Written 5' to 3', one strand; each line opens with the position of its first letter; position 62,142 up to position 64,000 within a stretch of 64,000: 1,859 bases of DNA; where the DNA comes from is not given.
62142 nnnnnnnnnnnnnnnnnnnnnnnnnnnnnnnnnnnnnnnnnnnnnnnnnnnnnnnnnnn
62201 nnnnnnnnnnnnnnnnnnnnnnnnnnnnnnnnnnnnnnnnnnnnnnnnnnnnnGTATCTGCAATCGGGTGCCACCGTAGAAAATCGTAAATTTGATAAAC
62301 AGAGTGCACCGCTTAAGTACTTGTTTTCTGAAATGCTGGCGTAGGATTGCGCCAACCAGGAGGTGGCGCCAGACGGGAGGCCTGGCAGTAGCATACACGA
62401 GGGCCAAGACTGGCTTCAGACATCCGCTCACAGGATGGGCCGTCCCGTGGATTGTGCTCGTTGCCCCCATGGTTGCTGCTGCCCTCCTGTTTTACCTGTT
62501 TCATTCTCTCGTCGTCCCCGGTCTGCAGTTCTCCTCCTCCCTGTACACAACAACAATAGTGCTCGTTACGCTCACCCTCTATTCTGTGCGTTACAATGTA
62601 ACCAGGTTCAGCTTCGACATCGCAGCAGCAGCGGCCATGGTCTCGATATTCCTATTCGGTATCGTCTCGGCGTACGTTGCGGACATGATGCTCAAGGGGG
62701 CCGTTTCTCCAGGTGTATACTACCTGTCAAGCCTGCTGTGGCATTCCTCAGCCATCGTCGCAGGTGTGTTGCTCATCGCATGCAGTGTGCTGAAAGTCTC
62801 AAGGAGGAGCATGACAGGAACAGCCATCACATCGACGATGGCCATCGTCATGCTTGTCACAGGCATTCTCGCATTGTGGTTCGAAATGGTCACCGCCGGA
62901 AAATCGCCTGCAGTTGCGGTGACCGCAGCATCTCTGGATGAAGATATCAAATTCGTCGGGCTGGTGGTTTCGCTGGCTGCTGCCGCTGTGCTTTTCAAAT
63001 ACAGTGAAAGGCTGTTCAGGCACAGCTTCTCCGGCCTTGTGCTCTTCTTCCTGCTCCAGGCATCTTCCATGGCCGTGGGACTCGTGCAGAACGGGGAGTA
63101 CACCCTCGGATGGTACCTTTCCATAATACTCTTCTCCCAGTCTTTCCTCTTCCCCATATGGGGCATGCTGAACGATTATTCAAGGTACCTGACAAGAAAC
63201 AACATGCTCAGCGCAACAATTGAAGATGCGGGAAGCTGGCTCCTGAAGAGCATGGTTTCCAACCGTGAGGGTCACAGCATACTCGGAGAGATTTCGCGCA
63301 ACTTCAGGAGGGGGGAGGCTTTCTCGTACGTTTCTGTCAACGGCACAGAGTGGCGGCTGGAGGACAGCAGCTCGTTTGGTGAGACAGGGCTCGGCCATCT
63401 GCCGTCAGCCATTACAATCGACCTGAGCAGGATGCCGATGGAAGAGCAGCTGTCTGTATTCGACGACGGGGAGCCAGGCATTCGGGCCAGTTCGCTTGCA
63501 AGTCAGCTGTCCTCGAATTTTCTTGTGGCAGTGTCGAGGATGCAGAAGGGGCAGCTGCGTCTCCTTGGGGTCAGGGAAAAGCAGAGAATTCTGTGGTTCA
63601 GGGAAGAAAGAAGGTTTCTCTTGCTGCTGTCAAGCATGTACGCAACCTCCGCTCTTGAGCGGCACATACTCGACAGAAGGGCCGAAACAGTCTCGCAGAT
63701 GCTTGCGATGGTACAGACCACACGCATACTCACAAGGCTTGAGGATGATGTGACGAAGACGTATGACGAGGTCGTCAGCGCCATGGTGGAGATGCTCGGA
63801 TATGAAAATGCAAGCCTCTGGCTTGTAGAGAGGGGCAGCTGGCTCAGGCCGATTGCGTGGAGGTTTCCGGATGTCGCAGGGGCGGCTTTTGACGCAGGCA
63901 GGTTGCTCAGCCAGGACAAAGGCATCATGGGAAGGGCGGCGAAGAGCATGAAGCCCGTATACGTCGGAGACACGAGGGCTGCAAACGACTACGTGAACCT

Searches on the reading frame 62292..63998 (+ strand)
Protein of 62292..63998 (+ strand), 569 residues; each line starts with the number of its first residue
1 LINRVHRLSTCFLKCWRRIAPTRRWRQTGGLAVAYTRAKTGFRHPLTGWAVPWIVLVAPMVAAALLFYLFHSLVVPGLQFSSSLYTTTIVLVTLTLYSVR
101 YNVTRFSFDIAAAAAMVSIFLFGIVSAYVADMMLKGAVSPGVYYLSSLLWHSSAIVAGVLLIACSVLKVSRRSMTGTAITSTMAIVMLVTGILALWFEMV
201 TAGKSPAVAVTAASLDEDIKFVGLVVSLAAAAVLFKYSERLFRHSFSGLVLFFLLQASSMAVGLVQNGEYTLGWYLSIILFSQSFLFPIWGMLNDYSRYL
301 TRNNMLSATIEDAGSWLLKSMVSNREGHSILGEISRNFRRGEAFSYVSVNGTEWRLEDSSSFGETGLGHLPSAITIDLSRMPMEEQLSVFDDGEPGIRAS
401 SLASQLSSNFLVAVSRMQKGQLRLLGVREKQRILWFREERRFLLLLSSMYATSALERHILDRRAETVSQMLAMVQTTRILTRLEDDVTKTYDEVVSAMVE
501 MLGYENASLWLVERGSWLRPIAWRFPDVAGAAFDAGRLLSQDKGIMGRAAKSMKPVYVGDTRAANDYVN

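Call 11: search_protein_families(library=pfam, proteins=[window:62292-63998:+], max_evalue=0.001)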
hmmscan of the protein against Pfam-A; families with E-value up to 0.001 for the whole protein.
window:62292-63998:+ (569 aa): 1 family
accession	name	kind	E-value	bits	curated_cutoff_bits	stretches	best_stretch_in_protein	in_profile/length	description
PF13185.12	GAF_2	-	0.0003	21.5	28.6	1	485-563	2-74/136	GAF domain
